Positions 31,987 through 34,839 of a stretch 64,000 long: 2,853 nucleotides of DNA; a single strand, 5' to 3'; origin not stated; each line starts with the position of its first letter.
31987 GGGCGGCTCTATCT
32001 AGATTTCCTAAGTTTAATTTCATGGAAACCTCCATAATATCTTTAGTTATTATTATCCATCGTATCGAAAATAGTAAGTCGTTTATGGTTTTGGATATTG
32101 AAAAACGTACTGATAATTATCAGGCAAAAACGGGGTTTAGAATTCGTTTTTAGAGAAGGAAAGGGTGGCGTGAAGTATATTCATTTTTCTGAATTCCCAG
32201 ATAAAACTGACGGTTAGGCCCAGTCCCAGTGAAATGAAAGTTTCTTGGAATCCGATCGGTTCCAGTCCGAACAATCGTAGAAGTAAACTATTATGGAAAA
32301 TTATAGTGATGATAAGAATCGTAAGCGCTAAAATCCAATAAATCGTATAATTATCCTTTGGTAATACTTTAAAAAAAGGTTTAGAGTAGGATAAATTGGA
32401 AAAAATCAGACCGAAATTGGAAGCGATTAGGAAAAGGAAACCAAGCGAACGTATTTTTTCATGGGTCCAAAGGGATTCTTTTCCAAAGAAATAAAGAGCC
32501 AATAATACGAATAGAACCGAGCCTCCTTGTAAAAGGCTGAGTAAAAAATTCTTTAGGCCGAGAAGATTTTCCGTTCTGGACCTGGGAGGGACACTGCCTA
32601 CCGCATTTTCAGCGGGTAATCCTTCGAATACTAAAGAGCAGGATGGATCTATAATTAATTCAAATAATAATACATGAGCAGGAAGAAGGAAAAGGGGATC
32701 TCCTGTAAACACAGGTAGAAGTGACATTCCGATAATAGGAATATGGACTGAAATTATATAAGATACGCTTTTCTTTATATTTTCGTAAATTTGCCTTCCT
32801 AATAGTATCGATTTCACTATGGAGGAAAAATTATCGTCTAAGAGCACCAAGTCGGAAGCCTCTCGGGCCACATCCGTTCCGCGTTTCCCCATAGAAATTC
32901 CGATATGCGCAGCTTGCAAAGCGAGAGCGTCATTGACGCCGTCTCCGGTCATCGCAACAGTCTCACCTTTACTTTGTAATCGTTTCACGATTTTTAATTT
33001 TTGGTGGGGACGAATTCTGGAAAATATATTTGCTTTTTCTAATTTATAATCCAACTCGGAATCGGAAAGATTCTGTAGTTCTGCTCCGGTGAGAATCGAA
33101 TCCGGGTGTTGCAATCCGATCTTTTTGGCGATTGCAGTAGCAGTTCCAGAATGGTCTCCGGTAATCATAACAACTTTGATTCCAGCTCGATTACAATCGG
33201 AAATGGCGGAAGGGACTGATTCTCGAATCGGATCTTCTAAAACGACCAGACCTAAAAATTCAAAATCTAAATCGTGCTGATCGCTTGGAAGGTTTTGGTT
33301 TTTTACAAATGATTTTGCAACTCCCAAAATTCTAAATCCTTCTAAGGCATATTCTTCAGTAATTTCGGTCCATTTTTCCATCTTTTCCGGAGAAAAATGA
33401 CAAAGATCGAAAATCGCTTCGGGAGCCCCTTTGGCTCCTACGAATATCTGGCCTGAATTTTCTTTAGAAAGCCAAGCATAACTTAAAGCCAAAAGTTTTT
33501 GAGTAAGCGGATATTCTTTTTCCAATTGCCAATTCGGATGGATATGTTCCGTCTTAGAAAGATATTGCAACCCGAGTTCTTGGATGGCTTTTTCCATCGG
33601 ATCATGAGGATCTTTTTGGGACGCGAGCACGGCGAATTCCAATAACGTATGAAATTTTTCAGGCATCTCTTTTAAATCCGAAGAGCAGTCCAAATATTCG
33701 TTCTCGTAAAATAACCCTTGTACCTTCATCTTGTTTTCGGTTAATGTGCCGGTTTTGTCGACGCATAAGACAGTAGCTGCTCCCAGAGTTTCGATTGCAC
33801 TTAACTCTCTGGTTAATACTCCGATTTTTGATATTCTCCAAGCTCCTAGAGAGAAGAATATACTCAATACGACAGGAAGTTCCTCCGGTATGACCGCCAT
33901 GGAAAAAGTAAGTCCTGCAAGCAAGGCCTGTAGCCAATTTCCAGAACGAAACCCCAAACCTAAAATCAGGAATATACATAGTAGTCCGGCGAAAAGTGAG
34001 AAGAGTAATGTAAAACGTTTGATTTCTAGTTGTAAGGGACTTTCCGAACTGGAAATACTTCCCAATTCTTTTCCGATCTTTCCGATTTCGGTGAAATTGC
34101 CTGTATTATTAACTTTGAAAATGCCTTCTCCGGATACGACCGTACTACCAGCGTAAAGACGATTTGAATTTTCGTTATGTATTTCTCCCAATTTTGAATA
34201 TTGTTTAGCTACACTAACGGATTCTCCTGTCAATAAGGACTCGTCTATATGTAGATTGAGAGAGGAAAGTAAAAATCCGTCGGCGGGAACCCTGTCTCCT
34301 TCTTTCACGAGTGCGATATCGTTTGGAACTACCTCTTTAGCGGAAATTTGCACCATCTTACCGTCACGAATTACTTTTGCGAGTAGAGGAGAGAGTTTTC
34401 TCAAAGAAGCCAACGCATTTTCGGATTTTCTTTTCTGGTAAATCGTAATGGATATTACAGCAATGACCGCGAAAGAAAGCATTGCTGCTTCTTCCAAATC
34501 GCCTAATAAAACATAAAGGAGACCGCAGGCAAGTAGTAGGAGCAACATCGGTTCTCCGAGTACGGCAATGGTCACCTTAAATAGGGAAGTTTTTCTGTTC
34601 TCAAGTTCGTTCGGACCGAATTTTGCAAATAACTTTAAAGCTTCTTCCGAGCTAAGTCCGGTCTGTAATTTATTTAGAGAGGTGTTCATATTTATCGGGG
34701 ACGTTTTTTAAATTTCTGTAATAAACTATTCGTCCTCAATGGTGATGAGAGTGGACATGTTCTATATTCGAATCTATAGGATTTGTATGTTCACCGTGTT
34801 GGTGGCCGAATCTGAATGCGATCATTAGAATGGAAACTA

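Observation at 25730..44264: Approximately 18-kb microaerobic/dormancy-like island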

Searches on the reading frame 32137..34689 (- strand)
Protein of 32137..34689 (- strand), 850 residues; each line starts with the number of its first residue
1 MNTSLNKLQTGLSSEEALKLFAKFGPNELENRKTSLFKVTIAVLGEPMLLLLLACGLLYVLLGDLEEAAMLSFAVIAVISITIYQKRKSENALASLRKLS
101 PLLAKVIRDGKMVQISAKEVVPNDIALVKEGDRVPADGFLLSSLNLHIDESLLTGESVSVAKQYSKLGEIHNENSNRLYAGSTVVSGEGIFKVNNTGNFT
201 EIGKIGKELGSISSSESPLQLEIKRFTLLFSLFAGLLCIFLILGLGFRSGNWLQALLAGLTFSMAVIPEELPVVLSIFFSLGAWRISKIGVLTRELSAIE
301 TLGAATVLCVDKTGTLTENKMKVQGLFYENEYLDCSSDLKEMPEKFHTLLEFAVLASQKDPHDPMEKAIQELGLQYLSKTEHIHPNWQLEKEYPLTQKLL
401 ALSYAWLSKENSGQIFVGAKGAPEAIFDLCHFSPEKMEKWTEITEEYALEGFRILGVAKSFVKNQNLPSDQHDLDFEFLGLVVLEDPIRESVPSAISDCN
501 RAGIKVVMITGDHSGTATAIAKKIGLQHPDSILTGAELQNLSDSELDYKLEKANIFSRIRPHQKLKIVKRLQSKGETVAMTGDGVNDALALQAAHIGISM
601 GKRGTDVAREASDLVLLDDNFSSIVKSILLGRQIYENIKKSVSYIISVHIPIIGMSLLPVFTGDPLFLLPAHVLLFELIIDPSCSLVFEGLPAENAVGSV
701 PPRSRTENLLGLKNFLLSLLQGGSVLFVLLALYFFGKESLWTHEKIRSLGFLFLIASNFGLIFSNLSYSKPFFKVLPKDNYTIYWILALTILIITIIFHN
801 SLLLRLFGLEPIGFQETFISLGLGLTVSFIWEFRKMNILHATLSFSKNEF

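Call 3: search_protein_families(library=pfam, proteins=[window:32137-34689:-])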
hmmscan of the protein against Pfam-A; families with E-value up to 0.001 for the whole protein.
window:32137-34689:- (850 aa): 6 families
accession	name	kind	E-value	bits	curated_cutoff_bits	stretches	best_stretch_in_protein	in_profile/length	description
PF00122.25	E1-E2_ATPase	-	6.7e-43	146.7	28.1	1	99-288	2-180/181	E1-E2 ATPase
PF00689.26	Cation_ATPase_C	-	1e-21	78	27.3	1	665-836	1-174/175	Cation transporting ATPase, C-terminus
PF00702.32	Hydrolase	-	2.3e-19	71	26.4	1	307-595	3-191/191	haloacid dehalogenase-like hydrolase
PF00690.31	Cation_ATPase_N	-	2.7e-09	37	20.4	1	4-58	12-68/69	Cation transporter/ATPase, N-terminus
PF08282.18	Hydrolase_3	-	0.00021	21.6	20.9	0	566-627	194-254/255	haloacid dehalogenase-like hydrolase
PF13246.12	Cation_ATPase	-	0.00034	21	21.7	0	363-431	22-89/91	Cation transport ATPase (P-type)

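Call 15: find_related_loci(query=window:32137-34689:-, collection=genome_contigs, flank=10000)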
Query window:32137-34689:- (850 aa) in genome_contigs; peptide patterns used: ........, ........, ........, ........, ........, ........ (x = any residue, [..] = any of these).
71 stretches matched a pattern; 3 encode a relative of the query (tblastn E <= 1e-3); 3 distinct loci.
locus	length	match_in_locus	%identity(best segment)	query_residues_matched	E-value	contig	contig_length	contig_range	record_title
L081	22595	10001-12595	32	8-843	2e-115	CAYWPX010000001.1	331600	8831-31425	MAG TPA_asm: uncultured Planctomycetia bacterium isolate SRP278252_co2_234 genome assembly, contig: NODE_17_length_33160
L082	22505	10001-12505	31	6-816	1e-100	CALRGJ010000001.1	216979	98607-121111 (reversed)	MAG: Candidatus Peribacteria bacterium isolate ZH-bin-154 genome assembly, contig: ZH-15May19-c22, whole genome shotgun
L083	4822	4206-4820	40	8-203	6e-32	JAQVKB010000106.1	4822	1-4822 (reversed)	MAG: Candidatus Izemoplasmatales bacterium isolate STE_77 NODE_54393_length_4822_cov_3.035783_Sandtown_E, whole genome s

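Call 22: search_protein_families(library=ncbifam, proteins=[window:32137-34689:-], max_evalue=0.00001)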
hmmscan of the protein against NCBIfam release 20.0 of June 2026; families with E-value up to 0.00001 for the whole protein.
window:32137-34689:- (850 aa): 21 families
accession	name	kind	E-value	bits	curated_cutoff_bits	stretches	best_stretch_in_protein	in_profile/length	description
TIGR01522.1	ATPase-IIA2_Ca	equivalog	2.9e-128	429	798.3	1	8-836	20-848/854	calcium-transporting P-type ATPase, PMR1-type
TIGR01647.1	ATPase-IIIA_H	equivalog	6.3e-114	381.8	615.5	1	11-779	1-736/755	plasma-membrane proton-efflux P-type ATPase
TIGR01116.1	ATPase-IIA1_Ca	equivalog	1.9e-110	370.3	703.4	2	471-835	450-795/799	calcium-translocating P-type ATPase, SERCA-type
TIGR01106.1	ATPase-IIC_X-K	subfamily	1.9e-96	324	946.1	3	8-334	33-373/997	Na,H/K antiporter P-type ATPase subunit alpha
TIGR01517.1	ATPase-IIB_Ca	equivalog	1.6e-95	321.1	507.05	1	7-778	51-823/882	calcium-translocating P-type ATPase, PMCA-type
TIGR01523.1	ATPase-IID_K-Na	equivalog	1.6e-94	317.4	645.05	3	363-647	459-763/997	potassium/sodium efflux P-type ATPase, fungal-type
TIGR01494.1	ATPase_P-type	subfamily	3.6e-92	309.3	62.3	3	70-350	1-256/478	HAD-IC family P-type ATPase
TIGR01524.1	ATPase-IIIB_Mg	equivalog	1e-88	298.3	610.75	1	4-683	26-709/867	magnesium-translocating P-type ATPase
TIGR01525.1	ATPase-IB_hvy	subfamily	1.2e-74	252.2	346.25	2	50-526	4-426/560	heavy metal translocating P-type ATPase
NF011702.0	PRK15122.1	subfamily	1.3e-74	251.7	975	1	4-650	42-715/907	magnesium-translocating P-type ATPase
TIGR01657.1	P-ATPase-V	hypoth_equivalog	2.5e-72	243.9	618.25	2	7-535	135-706/1055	ATP13A2 family polyamine export P-type ATPase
TIGR01512.1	ATPase-IB2_Cd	subfamily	3.1e-59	201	313.5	3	51-325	4-254/494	cadmium family heavy metal-translocating P-type ATPase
TIGR01511.1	ATPase-IB1_Cu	subfamily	8.1e-54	183.4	397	3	67-330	45-286/542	copper-translocating P-type ATPase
NF008262.1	PRK11033.1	equivalog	4.8e-45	154.2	1005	3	52-327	184-447/731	zinc/cadmium/mercury/lead-transporting ATPase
NF033775.1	P_type_ZntA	exception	2.7e-41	141.7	1240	3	54-328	191-453/732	Zn(II)/Cd(II)/Pb(II) translocating P-type ATPase ZntA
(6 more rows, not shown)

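Call 54: search_solved_structures(query=window:32137-34689:-, max_evalue=1e-30, show_alignments=1)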
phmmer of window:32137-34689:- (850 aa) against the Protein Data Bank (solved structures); distinct sequences matched with E-value up to 1e-30: 82 (the best 60 are shown).
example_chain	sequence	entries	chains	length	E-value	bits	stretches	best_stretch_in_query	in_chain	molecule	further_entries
6zhf_A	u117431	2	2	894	3.8e-115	389.2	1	3-829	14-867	Calcium-transporting ATPase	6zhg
9euq_A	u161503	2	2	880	3.8e-115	389.2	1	3-828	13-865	Calcium-transporting ATPase lmo0841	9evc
6zhh_A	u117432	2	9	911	2e-113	383.5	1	3-829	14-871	Calcium-transporting ATPase | Calcium-transporting ATPase lmo0841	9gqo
8iww_A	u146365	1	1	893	1.8e-96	327.4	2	388-834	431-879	Calcium-transporting ATPase type 2C member 1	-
8iwp_A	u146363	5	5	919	1.9e-96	327.4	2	388-834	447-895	Calcium-transporting ATPase type 2C member 1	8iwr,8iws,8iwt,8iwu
7yag_A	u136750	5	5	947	2.2e-96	327.2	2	388-834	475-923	Calcium-transporting ATPase type 2C member 1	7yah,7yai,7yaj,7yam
8owa_A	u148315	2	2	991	9.3e-95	321.8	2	10-329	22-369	Sarcoplasmic/endoplasmic reticulum calcium ATPase 1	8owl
1iwo_A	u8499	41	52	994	9.4e-95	321.7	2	10-329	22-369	Sarcoplasmic/endoplasmic reticulum calcium ATPase 1 | Sarcoplasmic/endoplasmic reticulum calcium ATPase 1a | Sarcoplasmic/endoplasmic reticulum calcium ATPase 1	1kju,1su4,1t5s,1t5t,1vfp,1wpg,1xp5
4bew_A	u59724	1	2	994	9.4e-95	321.7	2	10-329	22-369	SARCOPLASMIC/ENDOPLASMIC RETICULUM CALCIUM ATPASE 1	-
2dqs_A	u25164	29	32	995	9.4e-95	321.7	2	10-329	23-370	Sarcoplasmic/endoplasmic reticulum calcium ATPase 1 | SERCA1a | SARCOPLASMIC ENDOPLASMIC RETICULUM CALCIUM ATPASE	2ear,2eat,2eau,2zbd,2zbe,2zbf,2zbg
3w5b_A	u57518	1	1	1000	9.6e-95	321.7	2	10-329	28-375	SERCA1a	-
27qy_A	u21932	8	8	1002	9.7e-95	321.7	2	10-329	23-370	Sarcoplasmic/endoplasmic reticulum calcium ATPase 1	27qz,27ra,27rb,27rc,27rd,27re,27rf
7bt2_A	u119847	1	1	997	2.5e-94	320.4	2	9-329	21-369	Sarcoplasmic/endoplasmic reticulum calcium ATPase 2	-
4nab_A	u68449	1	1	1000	2.5e-94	320.3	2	10-329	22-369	Sarcoplasmic/endoplasmic reticulum calcium ATPase 1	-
5zmw_A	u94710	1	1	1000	2.5e-94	320.3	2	10-329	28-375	Sarcoplasmic/endoplasmic reticulum calcium ATPase 1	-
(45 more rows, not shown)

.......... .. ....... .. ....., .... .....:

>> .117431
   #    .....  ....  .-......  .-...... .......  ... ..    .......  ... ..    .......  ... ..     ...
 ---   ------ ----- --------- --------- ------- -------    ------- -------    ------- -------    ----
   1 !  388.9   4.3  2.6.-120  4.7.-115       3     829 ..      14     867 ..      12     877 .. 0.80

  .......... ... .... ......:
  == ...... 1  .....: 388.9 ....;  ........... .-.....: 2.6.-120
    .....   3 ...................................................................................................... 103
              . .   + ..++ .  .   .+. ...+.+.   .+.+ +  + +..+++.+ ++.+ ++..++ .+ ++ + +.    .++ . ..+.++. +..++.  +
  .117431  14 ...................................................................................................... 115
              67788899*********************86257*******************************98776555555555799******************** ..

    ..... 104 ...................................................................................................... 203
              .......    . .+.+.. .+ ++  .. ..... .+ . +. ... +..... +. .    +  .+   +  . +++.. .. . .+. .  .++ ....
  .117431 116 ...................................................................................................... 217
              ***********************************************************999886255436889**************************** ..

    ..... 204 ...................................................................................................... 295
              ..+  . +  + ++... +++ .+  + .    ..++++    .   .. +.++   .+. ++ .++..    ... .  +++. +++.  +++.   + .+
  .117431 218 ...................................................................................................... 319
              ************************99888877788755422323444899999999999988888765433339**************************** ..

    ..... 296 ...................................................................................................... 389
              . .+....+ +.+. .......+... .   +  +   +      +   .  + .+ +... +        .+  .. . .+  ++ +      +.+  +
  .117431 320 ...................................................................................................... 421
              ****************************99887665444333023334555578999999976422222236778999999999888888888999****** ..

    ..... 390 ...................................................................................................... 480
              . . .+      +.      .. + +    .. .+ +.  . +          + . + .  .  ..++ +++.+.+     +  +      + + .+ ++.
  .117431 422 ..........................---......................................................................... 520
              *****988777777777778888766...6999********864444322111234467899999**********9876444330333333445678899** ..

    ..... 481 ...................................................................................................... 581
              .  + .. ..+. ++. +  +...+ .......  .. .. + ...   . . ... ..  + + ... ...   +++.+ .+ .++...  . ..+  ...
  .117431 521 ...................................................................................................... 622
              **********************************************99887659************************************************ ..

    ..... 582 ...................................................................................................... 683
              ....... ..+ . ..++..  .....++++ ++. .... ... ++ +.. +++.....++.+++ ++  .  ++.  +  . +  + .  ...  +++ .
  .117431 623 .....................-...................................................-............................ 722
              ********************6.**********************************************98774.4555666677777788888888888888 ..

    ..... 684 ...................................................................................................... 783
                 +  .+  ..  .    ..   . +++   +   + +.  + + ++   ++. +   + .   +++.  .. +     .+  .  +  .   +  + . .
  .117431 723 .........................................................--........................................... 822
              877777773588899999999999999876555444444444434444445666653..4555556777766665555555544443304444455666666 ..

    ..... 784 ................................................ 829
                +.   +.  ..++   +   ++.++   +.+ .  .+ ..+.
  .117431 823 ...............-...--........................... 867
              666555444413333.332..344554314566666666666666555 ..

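Call 58: find_homologous_proteins(query=window:32137-34689:-, max_evalue=1e-50)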
Query window:32137-34689:- (850 aa): 8000 proteins with E <= 1e-50 among 8000 candidates; the best 120 are listed.
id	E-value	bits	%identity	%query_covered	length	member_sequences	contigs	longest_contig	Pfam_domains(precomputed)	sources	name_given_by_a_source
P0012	0.0e+0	1863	100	100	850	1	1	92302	PF00702.33,PF13246.13,PF00689.27,PF00690.32,PF00122.26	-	-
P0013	0.0e+0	1220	65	98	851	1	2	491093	PF00702.33,PF13246.13,PF00689.27,PF00690.32,PF00122.26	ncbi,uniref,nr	ncbi:cation transporter [Leptospira perolatii]|uniref:Cation transporter n=1 Tax=Leptospira perolati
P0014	0.0e+0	1209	65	98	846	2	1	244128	PF00702.33,PF13246.13,PF00689.27,PF00690.32,PF00122.26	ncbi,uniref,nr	ncbi:cation-translocating P-type ATPase [Leptospira sp. 201903070]|uniref:Cation-translocating P-typ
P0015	0.0e+0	1209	65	97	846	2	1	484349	PF00702.33,PF13246.13,PF00689.27,PF00690.32,PF00122.26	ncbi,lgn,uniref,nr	ncbi:cation-translocating P-type ATPase [Leptospira adleri]|uniref:cation-translocating P-type ATPas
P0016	0.0e+0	1201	65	98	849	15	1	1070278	PF00702.33,PF13246.13,PF00689.27,PF00690.32,PF00122.26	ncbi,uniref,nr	ncbi:cation-translocating P-type ATPase [Leptospira yasudae]|uniref:cation-translocating P-type ATPa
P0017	0.0e+0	1199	65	98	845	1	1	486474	PF00702.33,PF13246.13,PF00689.27,PF00690.32,PF00122.26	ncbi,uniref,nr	ncbi:cation transporter [Leptospira tipperaryensis]|uniref:Cation transporter n=1 Tax=Leptospira tip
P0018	0.0e+0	1193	64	98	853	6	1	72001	PF00702.33,PF13246.13,PF00689.27,PF00690.32,PF00122.26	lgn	-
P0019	0.0e+0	1098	61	98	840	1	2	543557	PF00702.33,PF13246.13,PF00689.27,PF00690.32,PF00122.26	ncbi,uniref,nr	ncbi:cation transporter [Leptospira hartskeerlii]|uniref:Cation transporter n=1 Tax=Leptospira harts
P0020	0.0e+0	1097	61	99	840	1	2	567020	PF00702.33,PF13246.13,PF00689.27,PF00690.32,PF00122.26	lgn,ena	-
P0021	0.0e+0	1094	61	97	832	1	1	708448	PF00702.33,PF13246.13,PF00689.27,PF00690.32,PF00122.26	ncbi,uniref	ncbi:cation-translocating P-type ATPase [Leptospira koniambonensis]|uniref:cation-translocating P-ty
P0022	0.0e+0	1094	60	98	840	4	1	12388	PF00702.33,PF13246.13,PF00689.27,PF00690.32,PF00122.26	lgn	-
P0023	0.0e+0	1090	61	97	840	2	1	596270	PF00702.33,PF13246.13,PF00689.27,PF00690.32,PF00122.26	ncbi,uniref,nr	ncbi:cation-translocating P-type ATPase [Leptospira selangorensis]|uniref:cation-translocating P-typ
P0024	0.0e+0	1090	61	97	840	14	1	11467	PF00702.33,PF13246.13,PF00689.27,PF00690.32,PF00122.26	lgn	-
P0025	0.0e+0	1085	61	97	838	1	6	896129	PF00702.33,PF13246.13,PF00689.27,PF00690.32,PF00122.26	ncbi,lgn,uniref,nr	ncbi:cation-translocating P-type ATPase [Leptospira venezuelensis]|uniref:cation-translocating P-typ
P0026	0.0e+0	1078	60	97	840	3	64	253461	PF00702.33,PF13246.13,PF00689.27,PF00690.32,PF00122.26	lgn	-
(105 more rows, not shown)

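Call 59: find_encoding_contigs(protein=P0019, flank=10000, max_places=1)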
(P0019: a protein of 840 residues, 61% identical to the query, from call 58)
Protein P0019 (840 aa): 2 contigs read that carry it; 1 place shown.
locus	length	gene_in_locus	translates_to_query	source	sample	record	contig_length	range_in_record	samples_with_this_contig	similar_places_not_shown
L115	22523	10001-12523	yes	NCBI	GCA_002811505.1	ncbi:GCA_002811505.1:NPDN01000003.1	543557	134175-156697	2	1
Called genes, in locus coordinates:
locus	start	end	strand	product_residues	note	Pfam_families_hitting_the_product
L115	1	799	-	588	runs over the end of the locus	PF03979:Sigma70_r1_1, PF08281:Sigma70_r4_2 (faint), PF00140:Sigma70_r1_2, PF04542:Sigma70_r2, PF04539:Sigma70_r3, PF04545:Sigma70_r4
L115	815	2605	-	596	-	PF01807:Zn_ribbon_DnaG, PF08275:DNAG_N, PF01751:Toprim (weak), PF13155:Toprim_2, PF13662:Toprim_4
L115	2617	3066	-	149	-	PF09424:YqeY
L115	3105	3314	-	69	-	PF01165:Ribosomal_S21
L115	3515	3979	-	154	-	-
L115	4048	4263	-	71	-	-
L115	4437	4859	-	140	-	-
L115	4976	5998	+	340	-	PF00316:FBPase, PF18913:FBPase_C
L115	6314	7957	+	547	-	PF01289:Thiol_cytolysin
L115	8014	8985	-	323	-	PF01073:3Beta_HSD, PF01370:Epimerase, PF02719:Polysacc_synt_2, PF04321:RmlD_sub_bind, PF05368:NmrA (faint), PF13460:NAD_binding_10 (weak), PF16363:GDP_Man_Dehyd, PF07993:NAD_binding_4 (weak)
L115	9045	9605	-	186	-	-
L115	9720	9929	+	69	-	PF11127:YgaP-like_TM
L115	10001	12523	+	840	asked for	PF00690:Cation_ATPase_N, PF00122:E1-E2_ATPase, PF00702:Hydrolase, PF13246:Cation_ATPase (weak), PF00689:Cation_ATPase_C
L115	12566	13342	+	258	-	PF20240:DUF6597, PF12833:HTH_18, PF00165:HTH_AraC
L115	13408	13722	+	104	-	PF03992:ABM (weak)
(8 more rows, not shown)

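Call 60: find_encoding_contigs(protein=P0013, flank=10000, max_places=1)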
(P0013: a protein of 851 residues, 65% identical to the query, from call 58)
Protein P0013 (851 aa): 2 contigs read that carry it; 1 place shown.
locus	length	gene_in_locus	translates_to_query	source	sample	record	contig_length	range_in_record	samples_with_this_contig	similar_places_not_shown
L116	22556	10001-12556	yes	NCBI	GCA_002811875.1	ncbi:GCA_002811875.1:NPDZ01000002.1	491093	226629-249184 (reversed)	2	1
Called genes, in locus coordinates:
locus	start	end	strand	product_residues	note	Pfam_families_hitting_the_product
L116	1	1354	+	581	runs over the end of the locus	PF03417:AAT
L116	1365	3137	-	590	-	PF00092:VWA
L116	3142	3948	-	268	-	PF01078:Mg_chelatase (faint), PF07728:AAA_5, PF08406:CbbQ_C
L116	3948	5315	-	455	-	PF00115:COX1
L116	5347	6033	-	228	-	PF02433:FixO (faint), PF00034:Cytochrom_C, PF13442:Cytochrome_CBB3 (faint), PF00034:Cytochrom_C (weak)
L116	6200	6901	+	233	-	PF00027:cNMP_binding, PF13545:HTH_Crp_2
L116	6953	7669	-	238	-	PF00005:ABC_tran, PF13304:AAA_21 (faint)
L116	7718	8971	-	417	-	PF12704:MacB_PCD, PF02687:FtsX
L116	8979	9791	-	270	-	-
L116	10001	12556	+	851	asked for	PF00690:Cation_ATPase_N, PF00122:E1-E2_ATPase, PF00702:Hydrolase, PF13246:Cation_ATPase, PF00689:Cation_ATPase_C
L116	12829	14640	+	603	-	PF00652:Ricin_B_lectin, PF14200:RicinB_lectin_2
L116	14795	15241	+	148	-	PF07603:Lcl_C (weak)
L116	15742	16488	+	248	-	PF07603:Lcl_C (weak)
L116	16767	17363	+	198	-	PF07700:HNOB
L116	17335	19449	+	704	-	PF13188:PAS_8 (faint), PF00989:PAS, PF08448:PAS_4, PF08447:PAS_3, PF13426:PAS_9, PF00990:GGDEF, PF00563:EAL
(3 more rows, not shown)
